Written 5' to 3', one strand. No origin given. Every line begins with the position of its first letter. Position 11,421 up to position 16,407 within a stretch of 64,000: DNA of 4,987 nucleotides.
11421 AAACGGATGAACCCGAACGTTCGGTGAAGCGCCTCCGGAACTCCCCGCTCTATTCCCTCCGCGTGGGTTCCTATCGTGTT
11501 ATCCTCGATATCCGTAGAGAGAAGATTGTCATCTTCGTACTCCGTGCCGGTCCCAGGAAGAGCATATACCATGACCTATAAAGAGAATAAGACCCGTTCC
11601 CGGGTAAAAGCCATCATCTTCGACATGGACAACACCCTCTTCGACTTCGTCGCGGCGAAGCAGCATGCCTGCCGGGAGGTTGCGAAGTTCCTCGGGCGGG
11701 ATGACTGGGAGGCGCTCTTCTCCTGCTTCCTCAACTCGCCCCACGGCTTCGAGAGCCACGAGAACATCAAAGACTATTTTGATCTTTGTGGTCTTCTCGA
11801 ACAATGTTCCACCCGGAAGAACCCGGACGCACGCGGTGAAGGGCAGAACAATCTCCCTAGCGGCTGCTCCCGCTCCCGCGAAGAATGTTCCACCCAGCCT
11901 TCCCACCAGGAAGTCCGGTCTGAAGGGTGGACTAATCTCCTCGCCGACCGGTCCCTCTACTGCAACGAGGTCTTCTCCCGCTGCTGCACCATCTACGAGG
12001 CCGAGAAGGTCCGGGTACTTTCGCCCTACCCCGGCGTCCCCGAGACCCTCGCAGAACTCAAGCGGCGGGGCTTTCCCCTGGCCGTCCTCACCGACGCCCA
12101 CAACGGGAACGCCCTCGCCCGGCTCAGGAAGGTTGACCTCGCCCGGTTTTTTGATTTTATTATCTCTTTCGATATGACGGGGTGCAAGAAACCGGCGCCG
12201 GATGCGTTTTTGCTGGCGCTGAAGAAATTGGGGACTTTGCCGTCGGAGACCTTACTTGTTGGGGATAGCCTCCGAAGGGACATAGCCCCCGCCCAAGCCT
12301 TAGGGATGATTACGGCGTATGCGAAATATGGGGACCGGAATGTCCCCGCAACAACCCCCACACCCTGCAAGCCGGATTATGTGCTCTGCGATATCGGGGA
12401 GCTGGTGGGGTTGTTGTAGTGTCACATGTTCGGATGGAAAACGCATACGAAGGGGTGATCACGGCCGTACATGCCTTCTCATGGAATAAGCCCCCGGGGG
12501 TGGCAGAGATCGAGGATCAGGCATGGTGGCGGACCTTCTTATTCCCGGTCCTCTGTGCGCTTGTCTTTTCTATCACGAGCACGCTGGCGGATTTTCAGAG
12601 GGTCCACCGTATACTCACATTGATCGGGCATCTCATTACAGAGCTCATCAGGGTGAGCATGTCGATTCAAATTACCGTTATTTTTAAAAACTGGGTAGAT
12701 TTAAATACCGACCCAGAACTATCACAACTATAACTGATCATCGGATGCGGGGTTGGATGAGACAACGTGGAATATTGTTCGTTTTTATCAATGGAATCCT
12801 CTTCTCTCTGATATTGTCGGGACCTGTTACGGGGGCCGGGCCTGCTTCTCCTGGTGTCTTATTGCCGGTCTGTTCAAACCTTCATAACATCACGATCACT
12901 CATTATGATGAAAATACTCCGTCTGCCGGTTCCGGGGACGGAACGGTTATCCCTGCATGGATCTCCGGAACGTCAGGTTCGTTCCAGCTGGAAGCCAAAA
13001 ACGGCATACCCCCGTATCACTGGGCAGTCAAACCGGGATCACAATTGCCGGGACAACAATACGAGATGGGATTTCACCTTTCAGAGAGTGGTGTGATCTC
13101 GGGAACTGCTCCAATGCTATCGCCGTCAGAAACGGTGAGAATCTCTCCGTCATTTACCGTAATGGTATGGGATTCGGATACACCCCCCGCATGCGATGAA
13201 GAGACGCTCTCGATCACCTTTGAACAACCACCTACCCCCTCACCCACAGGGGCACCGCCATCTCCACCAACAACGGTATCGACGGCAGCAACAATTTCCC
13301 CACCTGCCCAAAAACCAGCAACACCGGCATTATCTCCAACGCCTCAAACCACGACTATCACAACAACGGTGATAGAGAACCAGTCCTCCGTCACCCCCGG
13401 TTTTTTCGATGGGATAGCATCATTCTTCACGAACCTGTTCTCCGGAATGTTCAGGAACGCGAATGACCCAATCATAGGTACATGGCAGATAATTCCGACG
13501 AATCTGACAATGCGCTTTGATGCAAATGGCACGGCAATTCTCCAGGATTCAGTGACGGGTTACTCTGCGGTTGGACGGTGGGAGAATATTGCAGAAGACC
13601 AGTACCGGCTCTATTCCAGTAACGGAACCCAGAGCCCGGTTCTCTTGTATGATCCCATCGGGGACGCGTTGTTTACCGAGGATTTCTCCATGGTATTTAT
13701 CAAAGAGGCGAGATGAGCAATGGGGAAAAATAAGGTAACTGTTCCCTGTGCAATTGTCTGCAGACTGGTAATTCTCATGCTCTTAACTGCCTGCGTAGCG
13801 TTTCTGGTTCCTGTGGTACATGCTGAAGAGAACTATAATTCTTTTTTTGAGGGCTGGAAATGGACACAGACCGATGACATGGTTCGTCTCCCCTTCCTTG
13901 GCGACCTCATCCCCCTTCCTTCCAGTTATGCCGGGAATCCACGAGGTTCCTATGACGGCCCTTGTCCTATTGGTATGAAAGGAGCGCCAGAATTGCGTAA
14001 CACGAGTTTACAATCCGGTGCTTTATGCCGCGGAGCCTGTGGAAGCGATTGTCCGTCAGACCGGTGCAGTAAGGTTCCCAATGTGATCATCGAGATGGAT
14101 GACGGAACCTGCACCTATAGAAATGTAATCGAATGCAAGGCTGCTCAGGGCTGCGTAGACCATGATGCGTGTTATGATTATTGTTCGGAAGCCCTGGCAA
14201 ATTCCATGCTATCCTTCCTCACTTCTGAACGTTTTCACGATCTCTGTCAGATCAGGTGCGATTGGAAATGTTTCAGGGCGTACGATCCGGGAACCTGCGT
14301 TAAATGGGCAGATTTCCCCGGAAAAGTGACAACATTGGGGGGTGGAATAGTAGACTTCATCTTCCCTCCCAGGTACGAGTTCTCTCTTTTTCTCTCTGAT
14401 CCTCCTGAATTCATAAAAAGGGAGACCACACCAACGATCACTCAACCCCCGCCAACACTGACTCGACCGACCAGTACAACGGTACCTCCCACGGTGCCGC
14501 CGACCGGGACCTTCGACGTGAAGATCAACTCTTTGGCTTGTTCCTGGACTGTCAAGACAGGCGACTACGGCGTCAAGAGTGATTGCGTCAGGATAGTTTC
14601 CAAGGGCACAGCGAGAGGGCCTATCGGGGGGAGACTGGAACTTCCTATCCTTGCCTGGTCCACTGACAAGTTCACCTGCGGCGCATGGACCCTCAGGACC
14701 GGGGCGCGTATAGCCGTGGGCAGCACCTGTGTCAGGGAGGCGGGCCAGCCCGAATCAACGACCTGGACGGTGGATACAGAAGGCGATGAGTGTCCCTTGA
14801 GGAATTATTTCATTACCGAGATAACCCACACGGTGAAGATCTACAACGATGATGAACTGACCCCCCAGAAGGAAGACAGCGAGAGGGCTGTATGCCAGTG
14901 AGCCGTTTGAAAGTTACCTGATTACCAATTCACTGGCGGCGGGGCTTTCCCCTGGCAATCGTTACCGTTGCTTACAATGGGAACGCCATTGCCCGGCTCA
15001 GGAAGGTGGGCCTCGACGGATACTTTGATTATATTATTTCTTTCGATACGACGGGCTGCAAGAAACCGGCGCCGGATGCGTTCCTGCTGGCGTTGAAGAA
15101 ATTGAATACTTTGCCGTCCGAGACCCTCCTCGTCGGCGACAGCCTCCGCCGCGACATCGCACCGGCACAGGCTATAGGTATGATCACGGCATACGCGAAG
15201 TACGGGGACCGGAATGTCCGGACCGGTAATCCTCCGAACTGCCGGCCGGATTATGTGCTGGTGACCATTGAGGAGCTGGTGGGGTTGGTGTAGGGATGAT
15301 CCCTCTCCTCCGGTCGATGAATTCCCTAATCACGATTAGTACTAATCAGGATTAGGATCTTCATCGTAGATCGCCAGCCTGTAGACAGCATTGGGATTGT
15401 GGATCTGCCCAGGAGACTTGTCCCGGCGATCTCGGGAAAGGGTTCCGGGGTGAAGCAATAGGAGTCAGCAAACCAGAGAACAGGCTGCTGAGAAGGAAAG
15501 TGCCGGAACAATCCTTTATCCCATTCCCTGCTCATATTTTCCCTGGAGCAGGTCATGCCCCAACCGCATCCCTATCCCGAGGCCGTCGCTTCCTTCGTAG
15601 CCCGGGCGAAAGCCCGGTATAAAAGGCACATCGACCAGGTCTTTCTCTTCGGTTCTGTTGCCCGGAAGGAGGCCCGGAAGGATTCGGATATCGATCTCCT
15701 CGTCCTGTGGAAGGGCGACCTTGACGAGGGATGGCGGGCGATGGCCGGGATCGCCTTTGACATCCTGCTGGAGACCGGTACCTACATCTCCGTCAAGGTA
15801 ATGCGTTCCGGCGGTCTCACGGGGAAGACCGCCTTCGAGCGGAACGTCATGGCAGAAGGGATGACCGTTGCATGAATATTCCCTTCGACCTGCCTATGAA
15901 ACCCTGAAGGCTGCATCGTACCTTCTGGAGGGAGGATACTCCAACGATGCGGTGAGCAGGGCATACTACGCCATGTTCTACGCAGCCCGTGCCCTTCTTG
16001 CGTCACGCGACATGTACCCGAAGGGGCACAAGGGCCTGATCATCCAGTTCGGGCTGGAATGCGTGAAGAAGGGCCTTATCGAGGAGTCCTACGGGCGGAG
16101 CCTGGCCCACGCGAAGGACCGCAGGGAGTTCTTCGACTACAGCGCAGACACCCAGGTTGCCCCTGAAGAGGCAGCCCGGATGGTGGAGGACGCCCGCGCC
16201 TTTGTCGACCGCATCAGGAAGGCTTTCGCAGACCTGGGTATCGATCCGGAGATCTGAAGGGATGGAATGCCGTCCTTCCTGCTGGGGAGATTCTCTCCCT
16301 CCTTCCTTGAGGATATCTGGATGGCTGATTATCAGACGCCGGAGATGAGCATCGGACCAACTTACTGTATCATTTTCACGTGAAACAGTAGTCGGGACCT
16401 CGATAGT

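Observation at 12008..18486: Three copies of the HAD hydrolase 3' end bracket two cargo cassettes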

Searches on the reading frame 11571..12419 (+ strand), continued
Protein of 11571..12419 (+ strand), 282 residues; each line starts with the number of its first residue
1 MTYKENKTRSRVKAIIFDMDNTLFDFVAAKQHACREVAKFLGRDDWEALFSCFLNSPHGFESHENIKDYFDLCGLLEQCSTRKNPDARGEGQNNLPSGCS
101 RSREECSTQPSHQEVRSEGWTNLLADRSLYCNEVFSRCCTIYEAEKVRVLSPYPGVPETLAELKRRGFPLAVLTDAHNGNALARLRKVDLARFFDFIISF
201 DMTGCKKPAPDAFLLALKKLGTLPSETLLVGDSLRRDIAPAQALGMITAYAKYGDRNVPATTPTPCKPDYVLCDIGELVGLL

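Call 74: find_encoding_contigs(protein=P0129, flank=10000, max_places=2)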
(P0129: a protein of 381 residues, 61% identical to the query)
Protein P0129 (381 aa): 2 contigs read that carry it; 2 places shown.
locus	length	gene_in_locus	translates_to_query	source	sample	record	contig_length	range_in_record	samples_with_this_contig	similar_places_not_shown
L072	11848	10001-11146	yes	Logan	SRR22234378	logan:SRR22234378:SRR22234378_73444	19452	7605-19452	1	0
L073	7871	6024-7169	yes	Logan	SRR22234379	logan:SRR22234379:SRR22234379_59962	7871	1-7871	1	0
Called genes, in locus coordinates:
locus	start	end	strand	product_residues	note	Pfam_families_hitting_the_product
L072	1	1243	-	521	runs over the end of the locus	PF00171:Aldedh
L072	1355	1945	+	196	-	-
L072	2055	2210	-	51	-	-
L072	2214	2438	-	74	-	PF22677:Ble-like_N (faint)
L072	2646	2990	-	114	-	-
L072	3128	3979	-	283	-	PF00106:adh_short, PF08659:KR, PF13561:adh_short_C2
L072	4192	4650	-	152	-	-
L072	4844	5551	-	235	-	PF09360:zf-CDGSH, PF06902:Fer4_19, PF09360:zf-CDGSH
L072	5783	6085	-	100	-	-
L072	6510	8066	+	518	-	PF00753:Lactamase_B (weak), PF12706:Lactamase_B_2 (faint)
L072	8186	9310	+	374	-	PF05935:Arylsulfotrans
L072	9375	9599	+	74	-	PF01402:RHH_1, PF12651:RHH_3 (faint)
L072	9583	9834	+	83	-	PF05016:ParE_toxin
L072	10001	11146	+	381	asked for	PF12710:HAD (faint), PF00702:Hydrolase, PF13419:HAD_2, PF13242:Hydrolase_like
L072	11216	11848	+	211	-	?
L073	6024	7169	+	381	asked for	PF12710:HAD (faint), PF00702:Hydrolase, PF13419:HAD_2, PF13242:Hydrolase_like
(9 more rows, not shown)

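Call 76: find_encoding_contigs(protein=P0145, flank=10000, max_places=2)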
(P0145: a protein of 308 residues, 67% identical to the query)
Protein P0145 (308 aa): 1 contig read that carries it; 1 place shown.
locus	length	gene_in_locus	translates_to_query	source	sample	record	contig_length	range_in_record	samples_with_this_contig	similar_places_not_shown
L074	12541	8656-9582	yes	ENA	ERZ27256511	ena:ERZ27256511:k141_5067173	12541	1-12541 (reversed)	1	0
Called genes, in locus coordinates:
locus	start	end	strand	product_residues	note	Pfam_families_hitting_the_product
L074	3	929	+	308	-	?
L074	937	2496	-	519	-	PF00171:Aldedh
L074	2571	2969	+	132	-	PF04343:DUF488, PF22751:DUF488-N3a, PF22752:DUF488-N3i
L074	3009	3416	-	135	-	PF00903:Glyoxalase (weak), PF22677:Ble-like_N (weak)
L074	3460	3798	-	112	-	-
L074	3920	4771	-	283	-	PF00106:adh_short, PF01370:Epimerase (weak), PF08659:KR, PF13561:adh_short_C2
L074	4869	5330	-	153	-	-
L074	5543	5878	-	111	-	-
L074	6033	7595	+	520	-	PF00753:Lactamase_B (weak), PF12706:Lactamase_B_2 (weak)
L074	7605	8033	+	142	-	PF24434:DUF7557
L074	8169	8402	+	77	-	PF24434:DUF7557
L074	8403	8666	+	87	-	PF05016:ParE_toxin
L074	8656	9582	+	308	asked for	PF00702:Hydrolase, PF12710:HAD (weak), PF13419:HAD_2, PF13242:Hydrolase_like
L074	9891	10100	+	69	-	-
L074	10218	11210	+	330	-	-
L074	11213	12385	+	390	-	-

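Call 77: find_encoding_contigs(protein=P0141, flank=10000, max_places=2)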
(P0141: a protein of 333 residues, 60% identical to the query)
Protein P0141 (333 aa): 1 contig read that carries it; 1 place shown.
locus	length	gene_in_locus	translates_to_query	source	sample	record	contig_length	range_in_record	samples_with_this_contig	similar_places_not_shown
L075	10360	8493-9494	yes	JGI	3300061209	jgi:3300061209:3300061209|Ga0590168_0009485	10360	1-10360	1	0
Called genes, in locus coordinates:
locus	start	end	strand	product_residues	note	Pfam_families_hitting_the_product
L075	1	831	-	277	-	?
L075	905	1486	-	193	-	-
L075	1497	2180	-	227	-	PF09360:zf-CDGSH, PF06902:Fer4_19, PF09360:zf-CDGSH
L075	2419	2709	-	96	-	-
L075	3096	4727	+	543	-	PF00753:Lactamase_B (faint), PF12706:Lactamase_B_2 (faint)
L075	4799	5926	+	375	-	PF05935:Arylsulfotrans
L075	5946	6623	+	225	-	PF04140:ICMT (weak), PF04191:PEMT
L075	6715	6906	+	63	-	-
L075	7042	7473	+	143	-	-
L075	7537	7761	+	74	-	PF01402:RHH_1, PF12651:RHH_3 (faint)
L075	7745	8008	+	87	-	PF05016:ParE_toxin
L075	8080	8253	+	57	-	-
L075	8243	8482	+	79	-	-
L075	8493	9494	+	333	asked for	PF00702:Hydrolase, PF12710:HAD (faint), PF13419:HAD_2, PF13242:Hydrolase_like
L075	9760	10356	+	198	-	-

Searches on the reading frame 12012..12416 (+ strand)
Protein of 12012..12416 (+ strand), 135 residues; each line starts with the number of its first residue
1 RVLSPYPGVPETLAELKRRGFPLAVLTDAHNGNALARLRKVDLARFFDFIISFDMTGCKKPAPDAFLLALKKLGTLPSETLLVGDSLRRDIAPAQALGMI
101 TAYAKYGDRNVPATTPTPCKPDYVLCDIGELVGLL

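Call 22: find_related_loci(query=A4, collection=metagenome_contigs, flank=10000)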
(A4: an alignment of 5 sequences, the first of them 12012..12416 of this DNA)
Query A4 (135 aa) in metagenome_contigs; peptide patterns used: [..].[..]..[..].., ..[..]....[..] (x = any residue, [..] = any of these).
279 stretches matched a pattern; 45 encode a relative of the query (tblastn E <= 1e-3); 44 distinct loci.
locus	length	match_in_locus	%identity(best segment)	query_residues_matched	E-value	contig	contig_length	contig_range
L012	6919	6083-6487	89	1-135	2e-76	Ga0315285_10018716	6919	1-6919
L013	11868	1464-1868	86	1-135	1e-74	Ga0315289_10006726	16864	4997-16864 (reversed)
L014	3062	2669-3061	90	5-135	6e-72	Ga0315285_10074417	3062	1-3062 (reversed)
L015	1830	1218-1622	84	1-135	3e-74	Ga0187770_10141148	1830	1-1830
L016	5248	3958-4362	84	1-135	1e-71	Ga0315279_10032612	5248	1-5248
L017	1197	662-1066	82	1-135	1e-74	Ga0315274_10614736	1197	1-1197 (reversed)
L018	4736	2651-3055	82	1-135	3e-69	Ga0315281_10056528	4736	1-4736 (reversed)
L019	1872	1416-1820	79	1-135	7e-71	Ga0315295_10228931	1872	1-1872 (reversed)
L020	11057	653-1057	81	1-135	2e-68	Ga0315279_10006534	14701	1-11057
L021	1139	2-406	78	1-135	5e-72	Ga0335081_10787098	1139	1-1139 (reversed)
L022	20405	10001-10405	82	1-135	2e-69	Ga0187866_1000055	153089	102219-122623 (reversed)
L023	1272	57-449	78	1-131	7e-69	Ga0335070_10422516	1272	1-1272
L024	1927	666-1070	76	1-135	1e-65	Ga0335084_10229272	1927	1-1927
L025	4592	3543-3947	82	1-135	2e-63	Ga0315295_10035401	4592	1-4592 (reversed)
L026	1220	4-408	74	1-135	6e-67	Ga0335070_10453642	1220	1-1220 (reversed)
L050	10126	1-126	88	94-135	2e-15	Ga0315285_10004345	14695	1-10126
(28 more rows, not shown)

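Call 39: search_protein_families(library=pfam, proteins=[L013:388-1353:+, L013:8237-9418:+, L013:9443-10477:-, L013:10461-11171:-, L013:11185-11754:-, L020:1153-2994:+, L020:2999-4846:+, L020:4861-6255:+, L050:263-3547:+, L050:3544-5484:+], max_evalue=0.001)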
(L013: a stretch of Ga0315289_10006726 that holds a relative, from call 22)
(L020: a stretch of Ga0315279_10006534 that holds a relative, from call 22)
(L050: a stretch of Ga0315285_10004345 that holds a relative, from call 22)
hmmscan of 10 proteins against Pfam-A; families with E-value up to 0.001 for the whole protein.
L013:388-1353:+ (321 aa): 1 family
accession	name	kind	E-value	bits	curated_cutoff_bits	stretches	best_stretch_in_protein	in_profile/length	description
PF01972.22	SDH_protease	-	1.5e-17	64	31.3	1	79-172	92-177/286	ClpP-like SDH-type serine proteinase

L013:8237-9418:+ (393 aa): 3 families
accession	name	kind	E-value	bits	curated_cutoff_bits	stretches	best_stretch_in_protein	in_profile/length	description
PF04471.18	Mrr_cat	-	8.3e-28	97.3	21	1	246-362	2-115/115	Restriction endonuclease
PF22722.2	NA-iREase1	-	4.5e-14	52.8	27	1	253-360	1-106/106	NACHT-associated inactive Restriction Endonuclease 1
PF14338.12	Mrr_N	-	7.2e-05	23.3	29.5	0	81-120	47-85/87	Mrr N-terminal domain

L013:9443-10477:- (344 aa): 0 families

L013:10461-11171:- (236 aa): 1 family
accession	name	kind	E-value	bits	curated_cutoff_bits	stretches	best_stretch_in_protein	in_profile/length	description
PF17762.8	HTH_ParB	-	2.4e-08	34.5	22.6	1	25-124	3-98/102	ParB HTH domain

L013:11185-11754:- (189 aa): 0 families

L020:1153-2994:+ (613 aa): 0 families

L020:2999-4846:+ (615 aa): 3 families
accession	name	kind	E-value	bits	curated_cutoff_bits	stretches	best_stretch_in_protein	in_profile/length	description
PF01935.23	DUF87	-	8.5e-19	69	23.2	1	172-462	1-215/220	Helicase HerA, central domain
PF01580.24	FtsK_SpoIIIE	-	1.4e-05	25.1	24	0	178-233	23-78/221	FtsK/SpoIIIE family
PF10412.15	TrwB_AAD_bind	-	2.6e-05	23.7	20.5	1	193-240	14-57/387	Type IV secretion-system coupling protein DNA-binding domain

L020:4861-6255:+ (464 aa): 1 family
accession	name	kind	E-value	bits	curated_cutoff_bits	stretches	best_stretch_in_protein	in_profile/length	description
PF21818.3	DUF6884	-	7e-20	72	30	1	323-455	2-133/135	Family of unknown function (DUF6884)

L050:263-3547:+ (1094 aa): 7 families
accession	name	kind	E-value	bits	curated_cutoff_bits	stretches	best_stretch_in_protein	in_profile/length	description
PF00271.37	Helicase_C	-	3.9e-26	91.9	23.5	1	467-565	11-110/110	Helicase conserved C-terminal domain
PF13020.12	NOV_C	-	1.1e-21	77.1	22.1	1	974-1062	1-91/91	Protein NO VEIN, C-terminal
PF04851.21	ResIII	-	2.3e-15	57.3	22.5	1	80-247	2-163/164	Type III restriction enzyme, res subunit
PF00176.29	SNF2-rel_dom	-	1.4e-12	47.8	24.9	1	103-294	21-215/290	SNF2-related domain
PF00270.35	DEAD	-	1.4e-07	31.8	26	1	103-249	18-162/167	DEAD/DEAH box helicase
PF09848.15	SLFN-g3_helicase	-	6.7e-06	26.1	24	1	102-233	4-112/354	Schlafen group 3, DNA/RNA helicase domain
PF13872.12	AAA_34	-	4.3e-05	23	27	1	87-235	59-211/306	P-loop containing NTP hydrolase pore-1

L050:3544-5484:+ (646 aa): 3 families
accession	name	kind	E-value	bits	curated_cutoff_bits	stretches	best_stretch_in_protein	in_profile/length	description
PF04326.19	SLFN_AlbA_2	-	8e-09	36.5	25.3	1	23-129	1-97/118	Schlafen, AlbA_2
PF13749.12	HATPase_c_4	-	1.4e-07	31.8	26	1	342-408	10-79/89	Putative ATP-dependent DNA helicase recG C-terminal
PF21247.3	Fic-like_C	-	2.1e-05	24.8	27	1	599-637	26-62/64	Filamentation induced by cAMP protein Fic-like, C-terminal domain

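Call 44: find_related_loci(query=A4, collection=viral_contigs, flank=10000)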
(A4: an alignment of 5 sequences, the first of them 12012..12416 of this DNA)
Query A4 (135 aa) in viral_contigs; peptide patterns used: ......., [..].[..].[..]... (x = any residue, [..] = any of these).
89 stretches matched a pattern, but none encodes a relative of the query by tblastn (E <= 1e-3).

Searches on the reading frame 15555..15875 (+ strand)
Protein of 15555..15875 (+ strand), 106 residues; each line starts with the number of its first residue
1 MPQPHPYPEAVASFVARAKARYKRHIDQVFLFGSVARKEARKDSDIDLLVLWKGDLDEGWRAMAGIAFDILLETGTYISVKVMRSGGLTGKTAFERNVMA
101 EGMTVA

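Call 7: search_protein_families(library=pfam, proteins=[window:15555-15875:+], max_evalue=0.01)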
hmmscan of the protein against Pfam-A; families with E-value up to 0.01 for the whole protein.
window:15555-15875:+ (106 aa): 2 families
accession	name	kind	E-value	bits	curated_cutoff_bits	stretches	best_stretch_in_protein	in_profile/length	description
PF18765.7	Polbeta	-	8.5e-10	39.1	26.9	1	23-58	10-47/93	Polymerase beta, Nucleotidyltransferase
PF01909.29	NTP_transf_2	-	1.2e-09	38.9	21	1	18-63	8-54/93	Nucleotidyltransferase domain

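Call 64: search_protein_families(library=padloc, proteins=[window:15555-15875:+], max_evalue=0.001)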
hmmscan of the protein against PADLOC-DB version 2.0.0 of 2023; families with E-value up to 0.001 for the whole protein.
window:15555-15875:+ (106 aa): 10 families
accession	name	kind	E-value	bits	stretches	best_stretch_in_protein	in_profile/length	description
PDLC04903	PDC-S09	-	1.3e-17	62.1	1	8-104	8-107/108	-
PDLC04907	PDC-S09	-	3.7e-17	60.5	1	9-94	12-98/114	-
PDLC04904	PDC-S09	-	2.1e-11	42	1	21-101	20-94/104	-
PDLC04902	PDC-S09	-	1.2e-10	39.6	1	22-62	17-57/97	-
PDLC04906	PDC-S09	-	1.4e-08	33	1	14-56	10-54/98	-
PDLC04368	PDC-M05A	-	2.4e-08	32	1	12-51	93-132/201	-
PDLC04369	PDC-M05A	-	1.6e-05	22.6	1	18-51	95-128/201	-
PDLC04905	PDC-S09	-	1.9e-05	22.9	1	19-57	14-53/101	-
PDLC04372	PDC-M05A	-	2.1e-05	22.9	1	12-51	62-101/167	-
PDLC04778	PDC-M70A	-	0.00036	18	1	25-59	46-80/355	-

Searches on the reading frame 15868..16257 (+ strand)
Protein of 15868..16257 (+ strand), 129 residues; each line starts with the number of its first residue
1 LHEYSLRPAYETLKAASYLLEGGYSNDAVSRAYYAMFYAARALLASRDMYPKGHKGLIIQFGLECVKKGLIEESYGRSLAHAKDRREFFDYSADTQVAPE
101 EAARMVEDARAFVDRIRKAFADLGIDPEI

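Call 7: search_protein_families(library=pfam, proteins=[window:15868-16257:+], max_evalue=0.01)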
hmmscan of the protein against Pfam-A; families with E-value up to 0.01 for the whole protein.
window:15868-16257:+ (129 aa): 1 family
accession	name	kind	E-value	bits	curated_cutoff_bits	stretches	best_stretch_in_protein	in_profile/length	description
PF05168.19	HEPN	-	5.5e-17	62.5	22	1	3-117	2-115/117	HEPN domain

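Call 64: search_protein_families(library=padloc, proteins=[window:15868-16257:+], max_evalue=0.001)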
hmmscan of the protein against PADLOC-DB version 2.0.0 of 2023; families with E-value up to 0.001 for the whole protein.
window:15868-16257:+ (129 aa): 0 families
